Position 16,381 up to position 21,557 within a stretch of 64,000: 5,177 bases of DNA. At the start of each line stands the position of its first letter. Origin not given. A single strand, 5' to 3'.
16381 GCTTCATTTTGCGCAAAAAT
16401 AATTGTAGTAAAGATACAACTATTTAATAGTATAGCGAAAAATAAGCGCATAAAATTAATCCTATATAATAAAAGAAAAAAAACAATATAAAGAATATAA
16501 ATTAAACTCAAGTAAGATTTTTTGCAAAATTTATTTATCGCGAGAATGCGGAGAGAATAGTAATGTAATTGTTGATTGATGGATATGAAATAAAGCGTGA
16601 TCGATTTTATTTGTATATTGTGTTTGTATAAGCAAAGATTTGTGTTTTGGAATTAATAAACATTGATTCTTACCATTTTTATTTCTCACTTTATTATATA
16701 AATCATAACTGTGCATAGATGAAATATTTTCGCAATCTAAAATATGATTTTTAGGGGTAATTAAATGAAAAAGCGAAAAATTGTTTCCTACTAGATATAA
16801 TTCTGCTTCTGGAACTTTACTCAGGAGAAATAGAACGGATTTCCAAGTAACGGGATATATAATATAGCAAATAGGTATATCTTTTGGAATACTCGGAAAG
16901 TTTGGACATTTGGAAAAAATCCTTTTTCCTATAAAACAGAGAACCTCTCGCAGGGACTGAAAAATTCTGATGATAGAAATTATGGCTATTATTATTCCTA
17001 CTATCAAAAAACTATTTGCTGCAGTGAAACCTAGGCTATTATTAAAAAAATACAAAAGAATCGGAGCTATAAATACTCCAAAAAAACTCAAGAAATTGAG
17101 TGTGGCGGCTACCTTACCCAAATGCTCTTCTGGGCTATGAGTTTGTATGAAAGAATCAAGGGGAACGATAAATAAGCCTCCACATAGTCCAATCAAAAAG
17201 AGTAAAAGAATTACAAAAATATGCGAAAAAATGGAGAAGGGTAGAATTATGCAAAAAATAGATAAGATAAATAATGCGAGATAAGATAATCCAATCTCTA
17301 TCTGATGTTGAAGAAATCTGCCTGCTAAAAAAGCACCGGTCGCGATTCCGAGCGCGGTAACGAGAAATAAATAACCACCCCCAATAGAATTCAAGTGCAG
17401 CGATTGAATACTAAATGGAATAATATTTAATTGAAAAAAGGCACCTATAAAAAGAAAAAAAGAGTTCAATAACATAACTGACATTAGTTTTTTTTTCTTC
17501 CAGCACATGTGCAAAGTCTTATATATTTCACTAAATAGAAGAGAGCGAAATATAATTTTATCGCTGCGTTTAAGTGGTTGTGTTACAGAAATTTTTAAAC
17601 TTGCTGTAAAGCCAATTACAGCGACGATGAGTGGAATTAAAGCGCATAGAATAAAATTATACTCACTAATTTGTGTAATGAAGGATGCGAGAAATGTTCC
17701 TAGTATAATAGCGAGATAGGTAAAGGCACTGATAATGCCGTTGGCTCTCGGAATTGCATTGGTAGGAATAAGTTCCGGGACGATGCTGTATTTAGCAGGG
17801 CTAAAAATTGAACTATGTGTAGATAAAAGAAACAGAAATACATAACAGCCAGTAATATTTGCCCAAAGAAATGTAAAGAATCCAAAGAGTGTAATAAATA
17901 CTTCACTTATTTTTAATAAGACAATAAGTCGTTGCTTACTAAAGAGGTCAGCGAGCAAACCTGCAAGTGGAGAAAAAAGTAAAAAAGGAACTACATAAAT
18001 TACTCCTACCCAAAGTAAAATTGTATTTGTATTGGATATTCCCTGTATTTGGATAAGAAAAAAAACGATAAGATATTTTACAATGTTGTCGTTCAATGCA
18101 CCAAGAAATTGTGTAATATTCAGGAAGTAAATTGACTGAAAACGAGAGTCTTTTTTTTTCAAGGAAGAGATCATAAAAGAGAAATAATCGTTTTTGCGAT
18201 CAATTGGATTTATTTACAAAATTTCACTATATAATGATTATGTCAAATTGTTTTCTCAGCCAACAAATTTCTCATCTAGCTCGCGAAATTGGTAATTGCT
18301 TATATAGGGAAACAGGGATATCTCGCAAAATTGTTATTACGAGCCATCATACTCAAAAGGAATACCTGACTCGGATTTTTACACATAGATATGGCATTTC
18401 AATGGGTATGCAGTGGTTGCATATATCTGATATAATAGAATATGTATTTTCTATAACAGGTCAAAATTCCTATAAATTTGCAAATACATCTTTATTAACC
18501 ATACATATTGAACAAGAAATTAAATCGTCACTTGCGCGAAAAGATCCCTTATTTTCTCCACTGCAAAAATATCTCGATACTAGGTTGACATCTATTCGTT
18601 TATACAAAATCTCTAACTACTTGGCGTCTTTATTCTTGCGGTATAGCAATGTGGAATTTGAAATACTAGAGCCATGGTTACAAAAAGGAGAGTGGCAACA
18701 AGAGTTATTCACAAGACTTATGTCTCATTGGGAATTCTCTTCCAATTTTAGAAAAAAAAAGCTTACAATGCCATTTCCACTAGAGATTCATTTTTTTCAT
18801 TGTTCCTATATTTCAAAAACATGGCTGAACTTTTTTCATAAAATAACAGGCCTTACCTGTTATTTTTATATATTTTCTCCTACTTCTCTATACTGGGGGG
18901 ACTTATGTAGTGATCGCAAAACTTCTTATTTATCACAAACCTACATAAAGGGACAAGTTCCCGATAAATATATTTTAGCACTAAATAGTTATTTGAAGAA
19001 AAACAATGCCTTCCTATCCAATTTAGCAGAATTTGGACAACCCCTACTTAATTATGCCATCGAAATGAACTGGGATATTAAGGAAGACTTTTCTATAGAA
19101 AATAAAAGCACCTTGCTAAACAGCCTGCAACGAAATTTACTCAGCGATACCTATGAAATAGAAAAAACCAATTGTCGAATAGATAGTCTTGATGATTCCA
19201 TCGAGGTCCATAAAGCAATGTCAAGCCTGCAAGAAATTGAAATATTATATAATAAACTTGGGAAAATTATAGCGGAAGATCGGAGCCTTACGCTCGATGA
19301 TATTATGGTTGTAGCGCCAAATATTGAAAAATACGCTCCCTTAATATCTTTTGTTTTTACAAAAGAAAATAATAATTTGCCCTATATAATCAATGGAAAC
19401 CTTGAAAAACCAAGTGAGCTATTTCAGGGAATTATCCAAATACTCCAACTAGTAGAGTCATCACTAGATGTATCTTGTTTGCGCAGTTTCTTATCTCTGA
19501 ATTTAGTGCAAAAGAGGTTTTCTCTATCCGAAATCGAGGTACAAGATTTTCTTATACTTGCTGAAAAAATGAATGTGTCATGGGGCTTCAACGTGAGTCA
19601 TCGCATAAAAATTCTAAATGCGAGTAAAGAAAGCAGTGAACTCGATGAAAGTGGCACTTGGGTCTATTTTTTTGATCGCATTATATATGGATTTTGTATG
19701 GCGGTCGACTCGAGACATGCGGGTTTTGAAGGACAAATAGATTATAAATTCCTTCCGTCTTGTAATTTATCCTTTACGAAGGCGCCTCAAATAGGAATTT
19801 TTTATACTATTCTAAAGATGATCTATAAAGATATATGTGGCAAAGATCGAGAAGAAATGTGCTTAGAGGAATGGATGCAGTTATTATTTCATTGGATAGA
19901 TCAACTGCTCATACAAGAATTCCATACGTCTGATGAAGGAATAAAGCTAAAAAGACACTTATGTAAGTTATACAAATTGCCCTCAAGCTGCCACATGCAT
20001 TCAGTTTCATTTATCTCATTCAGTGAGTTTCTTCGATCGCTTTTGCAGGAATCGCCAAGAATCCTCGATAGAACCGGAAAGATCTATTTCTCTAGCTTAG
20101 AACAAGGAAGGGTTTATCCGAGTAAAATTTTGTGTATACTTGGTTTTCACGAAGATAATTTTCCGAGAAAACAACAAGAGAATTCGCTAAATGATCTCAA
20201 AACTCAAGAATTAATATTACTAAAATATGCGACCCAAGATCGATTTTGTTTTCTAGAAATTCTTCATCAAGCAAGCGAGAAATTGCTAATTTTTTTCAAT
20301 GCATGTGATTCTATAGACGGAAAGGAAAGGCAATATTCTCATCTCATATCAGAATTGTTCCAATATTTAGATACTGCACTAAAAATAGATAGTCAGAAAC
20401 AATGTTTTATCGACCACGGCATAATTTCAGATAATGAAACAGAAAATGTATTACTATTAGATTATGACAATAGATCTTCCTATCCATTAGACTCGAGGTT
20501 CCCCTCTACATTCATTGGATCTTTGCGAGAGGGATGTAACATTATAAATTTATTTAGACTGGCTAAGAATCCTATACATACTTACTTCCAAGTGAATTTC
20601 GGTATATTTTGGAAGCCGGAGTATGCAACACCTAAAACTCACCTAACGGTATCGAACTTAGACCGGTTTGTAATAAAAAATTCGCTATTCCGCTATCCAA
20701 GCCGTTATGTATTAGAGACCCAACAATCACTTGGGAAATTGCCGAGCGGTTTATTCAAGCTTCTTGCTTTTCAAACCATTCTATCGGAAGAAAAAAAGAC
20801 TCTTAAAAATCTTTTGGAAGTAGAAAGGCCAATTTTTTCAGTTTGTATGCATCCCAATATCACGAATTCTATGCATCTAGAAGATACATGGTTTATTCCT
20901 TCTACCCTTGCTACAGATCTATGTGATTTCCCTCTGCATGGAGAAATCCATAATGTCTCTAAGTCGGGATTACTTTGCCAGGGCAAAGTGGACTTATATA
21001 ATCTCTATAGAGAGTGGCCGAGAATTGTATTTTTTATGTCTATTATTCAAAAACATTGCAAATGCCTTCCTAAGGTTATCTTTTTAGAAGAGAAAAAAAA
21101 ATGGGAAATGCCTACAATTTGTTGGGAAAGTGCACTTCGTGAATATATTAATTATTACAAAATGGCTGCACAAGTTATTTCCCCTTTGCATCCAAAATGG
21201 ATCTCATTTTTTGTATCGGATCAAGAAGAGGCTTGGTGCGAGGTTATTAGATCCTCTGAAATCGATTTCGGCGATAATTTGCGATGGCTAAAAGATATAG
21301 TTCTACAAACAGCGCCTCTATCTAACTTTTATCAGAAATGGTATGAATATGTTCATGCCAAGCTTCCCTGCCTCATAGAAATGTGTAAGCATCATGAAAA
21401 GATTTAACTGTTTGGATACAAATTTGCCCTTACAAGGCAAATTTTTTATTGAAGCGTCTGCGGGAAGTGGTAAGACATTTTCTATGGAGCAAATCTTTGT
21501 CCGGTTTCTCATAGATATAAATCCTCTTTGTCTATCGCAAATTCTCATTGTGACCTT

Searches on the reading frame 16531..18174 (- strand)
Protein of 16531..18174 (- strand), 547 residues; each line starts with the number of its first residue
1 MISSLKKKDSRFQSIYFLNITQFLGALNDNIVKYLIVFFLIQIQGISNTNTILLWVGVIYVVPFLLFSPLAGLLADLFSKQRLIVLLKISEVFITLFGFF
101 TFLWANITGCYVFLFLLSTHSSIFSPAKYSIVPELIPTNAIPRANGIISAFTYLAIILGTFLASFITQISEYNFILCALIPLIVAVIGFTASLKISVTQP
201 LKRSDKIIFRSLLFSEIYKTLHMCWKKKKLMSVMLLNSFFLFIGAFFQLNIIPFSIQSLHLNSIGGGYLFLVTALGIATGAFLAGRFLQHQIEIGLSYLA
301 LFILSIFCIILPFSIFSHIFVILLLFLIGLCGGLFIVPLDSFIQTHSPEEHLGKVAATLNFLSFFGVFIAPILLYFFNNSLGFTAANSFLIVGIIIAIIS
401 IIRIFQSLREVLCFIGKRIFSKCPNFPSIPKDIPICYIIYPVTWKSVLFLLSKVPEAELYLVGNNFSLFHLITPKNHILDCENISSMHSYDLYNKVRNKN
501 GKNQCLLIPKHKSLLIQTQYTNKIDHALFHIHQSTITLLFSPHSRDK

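Call 73: search_protein_families(library=pfam, proteins=[window:16531-18174:-], max_evalue=0.00001)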
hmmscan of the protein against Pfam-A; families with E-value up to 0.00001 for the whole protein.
window:16531-18174:- (547 aa): 1 family
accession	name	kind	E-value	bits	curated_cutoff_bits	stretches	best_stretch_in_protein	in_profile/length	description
PF07690.21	MFS_1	-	3e-34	118.9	33.4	2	20-371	3-347/347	Major Facilitator Superfamily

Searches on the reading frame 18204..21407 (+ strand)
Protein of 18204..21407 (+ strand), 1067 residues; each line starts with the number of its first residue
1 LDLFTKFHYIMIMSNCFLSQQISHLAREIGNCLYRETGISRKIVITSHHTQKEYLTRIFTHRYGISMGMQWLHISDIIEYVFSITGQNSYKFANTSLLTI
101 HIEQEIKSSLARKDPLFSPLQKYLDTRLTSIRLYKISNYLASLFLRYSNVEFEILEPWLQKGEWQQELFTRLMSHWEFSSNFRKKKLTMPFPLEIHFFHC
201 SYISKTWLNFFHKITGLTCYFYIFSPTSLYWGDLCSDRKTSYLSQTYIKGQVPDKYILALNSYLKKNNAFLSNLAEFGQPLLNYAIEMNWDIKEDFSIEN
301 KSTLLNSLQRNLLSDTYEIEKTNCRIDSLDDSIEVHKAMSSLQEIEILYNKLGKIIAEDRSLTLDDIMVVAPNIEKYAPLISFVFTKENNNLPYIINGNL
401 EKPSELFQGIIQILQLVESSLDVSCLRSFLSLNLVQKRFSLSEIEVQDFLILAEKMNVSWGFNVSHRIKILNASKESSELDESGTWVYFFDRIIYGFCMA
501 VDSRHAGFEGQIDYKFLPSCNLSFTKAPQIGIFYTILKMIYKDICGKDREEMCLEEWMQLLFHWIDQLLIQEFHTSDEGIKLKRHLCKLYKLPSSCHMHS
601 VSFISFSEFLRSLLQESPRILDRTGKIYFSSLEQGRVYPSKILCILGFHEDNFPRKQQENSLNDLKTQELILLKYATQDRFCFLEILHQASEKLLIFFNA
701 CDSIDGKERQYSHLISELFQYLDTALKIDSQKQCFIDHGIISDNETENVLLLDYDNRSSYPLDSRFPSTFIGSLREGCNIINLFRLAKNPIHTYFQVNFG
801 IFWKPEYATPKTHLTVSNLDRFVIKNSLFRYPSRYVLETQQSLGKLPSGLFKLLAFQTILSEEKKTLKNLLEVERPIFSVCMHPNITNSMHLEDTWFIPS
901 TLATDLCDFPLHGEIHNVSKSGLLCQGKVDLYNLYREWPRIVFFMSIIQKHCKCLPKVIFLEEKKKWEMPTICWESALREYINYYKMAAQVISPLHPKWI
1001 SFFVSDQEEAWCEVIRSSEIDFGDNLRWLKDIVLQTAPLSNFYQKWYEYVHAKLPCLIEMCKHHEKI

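Call 73: search_protein_families(library=pfam, proteins=[window:18204-21407:+], max_evalue=0.00001)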
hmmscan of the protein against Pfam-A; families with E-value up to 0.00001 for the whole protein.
window:18204-21407:+ (1067 aa): 1 family
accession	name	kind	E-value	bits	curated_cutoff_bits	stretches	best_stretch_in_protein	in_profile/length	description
PF04257.20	Exonuc_V_gamma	-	1.6e-20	74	25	1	19-314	6-313/314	Exodeoxyribonuclease V, gamma subunit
